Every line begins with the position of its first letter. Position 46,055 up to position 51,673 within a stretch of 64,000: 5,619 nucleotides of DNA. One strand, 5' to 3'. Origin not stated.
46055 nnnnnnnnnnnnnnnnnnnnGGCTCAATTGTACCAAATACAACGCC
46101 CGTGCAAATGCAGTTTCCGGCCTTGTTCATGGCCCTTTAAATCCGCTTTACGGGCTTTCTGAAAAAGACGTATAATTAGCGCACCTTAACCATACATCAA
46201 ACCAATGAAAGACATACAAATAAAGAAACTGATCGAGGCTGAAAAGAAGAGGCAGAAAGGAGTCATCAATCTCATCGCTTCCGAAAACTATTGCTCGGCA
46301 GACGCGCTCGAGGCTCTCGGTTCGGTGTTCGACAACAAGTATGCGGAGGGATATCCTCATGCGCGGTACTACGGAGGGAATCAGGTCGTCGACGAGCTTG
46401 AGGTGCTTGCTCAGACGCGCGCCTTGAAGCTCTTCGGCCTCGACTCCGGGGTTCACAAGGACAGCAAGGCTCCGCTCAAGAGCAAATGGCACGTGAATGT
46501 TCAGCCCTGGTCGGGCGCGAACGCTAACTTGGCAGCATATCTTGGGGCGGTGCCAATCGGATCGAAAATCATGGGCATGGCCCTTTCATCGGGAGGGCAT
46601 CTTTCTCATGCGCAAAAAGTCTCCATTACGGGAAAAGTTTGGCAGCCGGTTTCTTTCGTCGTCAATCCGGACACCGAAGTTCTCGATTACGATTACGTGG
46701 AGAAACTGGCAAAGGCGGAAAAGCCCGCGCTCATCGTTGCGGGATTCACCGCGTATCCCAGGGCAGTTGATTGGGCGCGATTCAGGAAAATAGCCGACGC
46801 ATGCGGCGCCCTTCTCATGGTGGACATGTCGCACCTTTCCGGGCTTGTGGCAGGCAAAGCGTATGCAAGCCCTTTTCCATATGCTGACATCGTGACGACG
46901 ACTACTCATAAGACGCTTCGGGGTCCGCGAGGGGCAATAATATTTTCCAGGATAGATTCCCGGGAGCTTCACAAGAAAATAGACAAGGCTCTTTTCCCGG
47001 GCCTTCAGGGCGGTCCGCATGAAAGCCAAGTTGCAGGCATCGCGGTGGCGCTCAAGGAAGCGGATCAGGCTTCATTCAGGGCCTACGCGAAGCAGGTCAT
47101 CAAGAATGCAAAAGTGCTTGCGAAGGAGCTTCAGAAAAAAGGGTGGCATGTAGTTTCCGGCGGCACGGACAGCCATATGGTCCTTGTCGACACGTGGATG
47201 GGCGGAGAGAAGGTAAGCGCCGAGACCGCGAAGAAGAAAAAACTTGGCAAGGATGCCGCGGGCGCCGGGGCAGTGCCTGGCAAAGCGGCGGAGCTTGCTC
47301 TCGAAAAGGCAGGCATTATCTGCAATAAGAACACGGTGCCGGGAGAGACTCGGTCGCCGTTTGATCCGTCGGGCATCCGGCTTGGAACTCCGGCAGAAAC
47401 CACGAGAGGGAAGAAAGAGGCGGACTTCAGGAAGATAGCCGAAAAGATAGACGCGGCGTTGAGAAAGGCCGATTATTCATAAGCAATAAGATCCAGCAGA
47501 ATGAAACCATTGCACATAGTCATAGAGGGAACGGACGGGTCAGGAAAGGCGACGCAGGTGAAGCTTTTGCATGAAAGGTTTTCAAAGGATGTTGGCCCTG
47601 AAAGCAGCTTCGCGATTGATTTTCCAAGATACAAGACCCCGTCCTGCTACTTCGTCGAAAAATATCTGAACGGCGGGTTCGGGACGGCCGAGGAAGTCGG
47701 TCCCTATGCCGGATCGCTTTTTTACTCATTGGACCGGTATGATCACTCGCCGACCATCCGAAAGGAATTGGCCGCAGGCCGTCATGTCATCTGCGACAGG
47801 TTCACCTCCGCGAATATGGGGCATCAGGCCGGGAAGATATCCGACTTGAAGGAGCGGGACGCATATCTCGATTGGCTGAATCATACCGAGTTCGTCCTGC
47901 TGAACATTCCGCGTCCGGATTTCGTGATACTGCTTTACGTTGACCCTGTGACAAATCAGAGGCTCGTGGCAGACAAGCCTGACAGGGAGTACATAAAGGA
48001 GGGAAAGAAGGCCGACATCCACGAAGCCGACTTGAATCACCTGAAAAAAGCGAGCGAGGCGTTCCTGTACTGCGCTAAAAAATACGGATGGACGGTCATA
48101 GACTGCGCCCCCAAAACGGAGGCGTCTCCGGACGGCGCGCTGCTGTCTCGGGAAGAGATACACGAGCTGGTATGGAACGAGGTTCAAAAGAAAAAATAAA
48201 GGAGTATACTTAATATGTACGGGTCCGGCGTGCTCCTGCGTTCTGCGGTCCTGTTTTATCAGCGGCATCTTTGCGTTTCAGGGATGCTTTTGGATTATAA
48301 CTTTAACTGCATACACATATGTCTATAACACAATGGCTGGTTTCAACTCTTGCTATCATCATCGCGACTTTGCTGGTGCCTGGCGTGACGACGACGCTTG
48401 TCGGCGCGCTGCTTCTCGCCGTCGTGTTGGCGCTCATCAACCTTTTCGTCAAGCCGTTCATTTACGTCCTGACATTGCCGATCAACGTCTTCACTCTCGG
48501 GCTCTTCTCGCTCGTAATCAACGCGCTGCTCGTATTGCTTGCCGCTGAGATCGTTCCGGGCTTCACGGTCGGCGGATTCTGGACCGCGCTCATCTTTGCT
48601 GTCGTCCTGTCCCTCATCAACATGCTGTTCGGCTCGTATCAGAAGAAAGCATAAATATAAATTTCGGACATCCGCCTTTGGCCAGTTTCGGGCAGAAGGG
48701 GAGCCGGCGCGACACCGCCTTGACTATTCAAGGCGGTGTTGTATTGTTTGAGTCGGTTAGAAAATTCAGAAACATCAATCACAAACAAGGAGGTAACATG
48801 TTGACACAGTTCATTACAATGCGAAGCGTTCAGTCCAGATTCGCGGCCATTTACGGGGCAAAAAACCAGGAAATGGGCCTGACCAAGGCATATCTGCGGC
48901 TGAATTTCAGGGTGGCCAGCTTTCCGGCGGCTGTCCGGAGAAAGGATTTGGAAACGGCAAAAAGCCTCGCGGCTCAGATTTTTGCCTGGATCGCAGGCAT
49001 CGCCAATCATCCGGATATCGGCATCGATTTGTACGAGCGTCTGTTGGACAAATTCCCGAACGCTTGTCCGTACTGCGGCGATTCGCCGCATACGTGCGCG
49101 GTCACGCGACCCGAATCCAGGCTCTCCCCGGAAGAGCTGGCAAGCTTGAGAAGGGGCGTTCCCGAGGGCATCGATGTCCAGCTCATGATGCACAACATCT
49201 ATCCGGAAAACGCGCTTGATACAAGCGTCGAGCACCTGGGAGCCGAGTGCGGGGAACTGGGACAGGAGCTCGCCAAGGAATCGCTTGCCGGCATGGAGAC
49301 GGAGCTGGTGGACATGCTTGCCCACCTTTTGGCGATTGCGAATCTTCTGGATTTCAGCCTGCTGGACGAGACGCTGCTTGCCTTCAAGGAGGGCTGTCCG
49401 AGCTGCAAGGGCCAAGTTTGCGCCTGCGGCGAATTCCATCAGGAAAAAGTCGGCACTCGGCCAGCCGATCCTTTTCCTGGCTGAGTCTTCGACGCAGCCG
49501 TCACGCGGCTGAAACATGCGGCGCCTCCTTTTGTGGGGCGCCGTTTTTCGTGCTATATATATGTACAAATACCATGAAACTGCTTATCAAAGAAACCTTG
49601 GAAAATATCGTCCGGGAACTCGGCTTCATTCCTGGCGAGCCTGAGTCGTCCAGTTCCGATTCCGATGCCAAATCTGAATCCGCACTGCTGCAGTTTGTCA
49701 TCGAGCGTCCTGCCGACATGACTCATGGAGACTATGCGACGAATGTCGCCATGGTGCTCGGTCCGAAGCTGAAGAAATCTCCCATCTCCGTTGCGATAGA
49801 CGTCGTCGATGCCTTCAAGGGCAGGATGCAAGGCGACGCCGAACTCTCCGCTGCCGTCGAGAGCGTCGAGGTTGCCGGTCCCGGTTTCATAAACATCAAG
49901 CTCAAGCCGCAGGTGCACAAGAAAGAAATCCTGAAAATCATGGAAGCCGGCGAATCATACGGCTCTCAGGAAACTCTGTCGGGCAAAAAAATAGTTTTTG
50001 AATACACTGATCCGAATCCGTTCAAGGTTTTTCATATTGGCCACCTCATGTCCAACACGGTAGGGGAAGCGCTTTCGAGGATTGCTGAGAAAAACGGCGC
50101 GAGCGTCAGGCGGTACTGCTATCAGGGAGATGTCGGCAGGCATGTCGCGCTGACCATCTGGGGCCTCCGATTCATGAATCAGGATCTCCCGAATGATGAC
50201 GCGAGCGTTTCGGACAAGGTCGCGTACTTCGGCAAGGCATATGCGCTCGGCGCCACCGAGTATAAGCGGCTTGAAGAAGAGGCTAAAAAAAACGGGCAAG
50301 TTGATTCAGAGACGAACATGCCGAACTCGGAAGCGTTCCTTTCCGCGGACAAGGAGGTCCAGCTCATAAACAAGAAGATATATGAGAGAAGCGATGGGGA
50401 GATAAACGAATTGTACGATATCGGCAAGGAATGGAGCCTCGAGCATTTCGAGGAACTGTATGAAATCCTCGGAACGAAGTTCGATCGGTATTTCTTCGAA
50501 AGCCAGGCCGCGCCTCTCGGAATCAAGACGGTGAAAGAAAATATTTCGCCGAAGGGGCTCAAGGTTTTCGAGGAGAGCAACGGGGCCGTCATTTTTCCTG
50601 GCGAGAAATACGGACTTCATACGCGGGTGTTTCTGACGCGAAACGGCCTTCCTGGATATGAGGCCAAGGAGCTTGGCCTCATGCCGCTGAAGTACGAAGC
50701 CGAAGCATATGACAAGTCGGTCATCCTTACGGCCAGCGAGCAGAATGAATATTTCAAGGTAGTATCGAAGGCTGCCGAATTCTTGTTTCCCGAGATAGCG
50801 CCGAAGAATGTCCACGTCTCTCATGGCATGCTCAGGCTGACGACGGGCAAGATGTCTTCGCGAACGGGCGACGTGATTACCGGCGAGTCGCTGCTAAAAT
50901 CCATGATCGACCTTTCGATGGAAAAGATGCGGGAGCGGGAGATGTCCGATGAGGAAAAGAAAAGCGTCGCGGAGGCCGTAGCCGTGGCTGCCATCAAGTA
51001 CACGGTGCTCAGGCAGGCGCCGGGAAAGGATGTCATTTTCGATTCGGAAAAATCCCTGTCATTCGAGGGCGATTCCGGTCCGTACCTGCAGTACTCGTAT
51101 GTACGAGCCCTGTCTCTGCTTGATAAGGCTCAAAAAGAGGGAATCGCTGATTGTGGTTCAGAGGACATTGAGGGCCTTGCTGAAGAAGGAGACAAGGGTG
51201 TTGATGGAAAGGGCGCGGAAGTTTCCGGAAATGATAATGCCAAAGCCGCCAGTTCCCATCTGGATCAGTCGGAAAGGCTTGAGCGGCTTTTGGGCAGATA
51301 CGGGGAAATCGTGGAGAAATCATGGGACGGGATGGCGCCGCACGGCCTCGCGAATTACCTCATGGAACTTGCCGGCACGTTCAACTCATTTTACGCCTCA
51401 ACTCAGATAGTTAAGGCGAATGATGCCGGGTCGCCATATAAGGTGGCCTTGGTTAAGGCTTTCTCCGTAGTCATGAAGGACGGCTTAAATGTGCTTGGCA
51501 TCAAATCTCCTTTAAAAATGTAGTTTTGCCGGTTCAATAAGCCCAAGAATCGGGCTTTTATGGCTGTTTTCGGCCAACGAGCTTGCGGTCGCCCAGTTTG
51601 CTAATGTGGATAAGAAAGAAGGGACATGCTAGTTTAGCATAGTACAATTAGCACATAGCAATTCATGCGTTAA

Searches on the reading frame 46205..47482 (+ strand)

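Call 74: search_protein_families(library=pfam, proteins=[window:46205-47482:+], max_evalue=0.001)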
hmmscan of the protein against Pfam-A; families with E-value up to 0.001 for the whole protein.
window:46205-47482:+ (425 aa): 2 families
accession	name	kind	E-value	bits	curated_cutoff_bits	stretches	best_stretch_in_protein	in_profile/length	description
PF00464.25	SHMT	-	1.3e-145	485.5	27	2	2-330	4-337/399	Serine hydroxymethyltransferase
PF00155.27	Aminotran_1_2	-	1.7e-06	27.9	19.7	1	94-400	64-350/361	Aminotransferase class I and II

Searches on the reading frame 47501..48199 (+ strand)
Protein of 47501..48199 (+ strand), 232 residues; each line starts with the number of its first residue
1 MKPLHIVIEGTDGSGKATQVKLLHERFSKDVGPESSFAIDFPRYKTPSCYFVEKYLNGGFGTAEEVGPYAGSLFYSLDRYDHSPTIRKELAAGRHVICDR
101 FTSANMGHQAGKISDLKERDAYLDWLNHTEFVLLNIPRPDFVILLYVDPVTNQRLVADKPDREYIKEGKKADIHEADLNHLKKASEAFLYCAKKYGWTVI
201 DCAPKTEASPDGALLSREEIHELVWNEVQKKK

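Call 66: search_protein_families(library=pfam, proteins=[window:47501-48199:+], max_evalue=0.001)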
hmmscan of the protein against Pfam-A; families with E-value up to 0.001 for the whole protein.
window:47501-48199:+ (232 aa): 1 family
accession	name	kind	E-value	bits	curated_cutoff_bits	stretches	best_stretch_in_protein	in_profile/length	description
PF02223.23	Thymidylate_kin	-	2.3e-16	60.5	27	1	8-207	1-179/185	Thymidylate kinase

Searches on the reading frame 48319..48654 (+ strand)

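Call 74: search_protein_families(library=pfam, proteins=[window:48319-48654:+], max_evalue=0.001)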
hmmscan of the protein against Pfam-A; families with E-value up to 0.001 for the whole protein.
window:48319-48654:+ (111 aa): 1 family
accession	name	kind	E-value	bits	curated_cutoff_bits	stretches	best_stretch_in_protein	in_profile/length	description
PF04020.18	Phage_holin_4_2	-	1.5e-27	96.7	28.8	1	3-103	4-105/105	Mycobacterial 4 TMS phage holin, superfamily IV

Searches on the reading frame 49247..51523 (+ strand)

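Call 66: search_protein_families(library=pfam, proteins=[window:49247-51523:+], max_evalue=0.001)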
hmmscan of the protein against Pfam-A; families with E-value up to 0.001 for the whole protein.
window:49247-51523:+ (758 aa): 3 families
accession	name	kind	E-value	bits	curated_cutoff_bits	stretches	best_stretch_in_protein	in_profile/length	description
PF00750.26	tRNA-synt_1d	-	2.5e-27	96.2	23.3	1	233-599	7-348/349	tRNA synthetases class I (R), catalytic domain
PF05746.21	DALR_1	-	2.2e-21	76.6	22.3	1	614-758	1-117/117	DALR anticodon binding domain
PF03485.21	Arg_tRNA_synt_N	-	3.2e-16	60.2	21.5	1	122-219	15-85/85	Arginyl tRNA synthetase N terminal domain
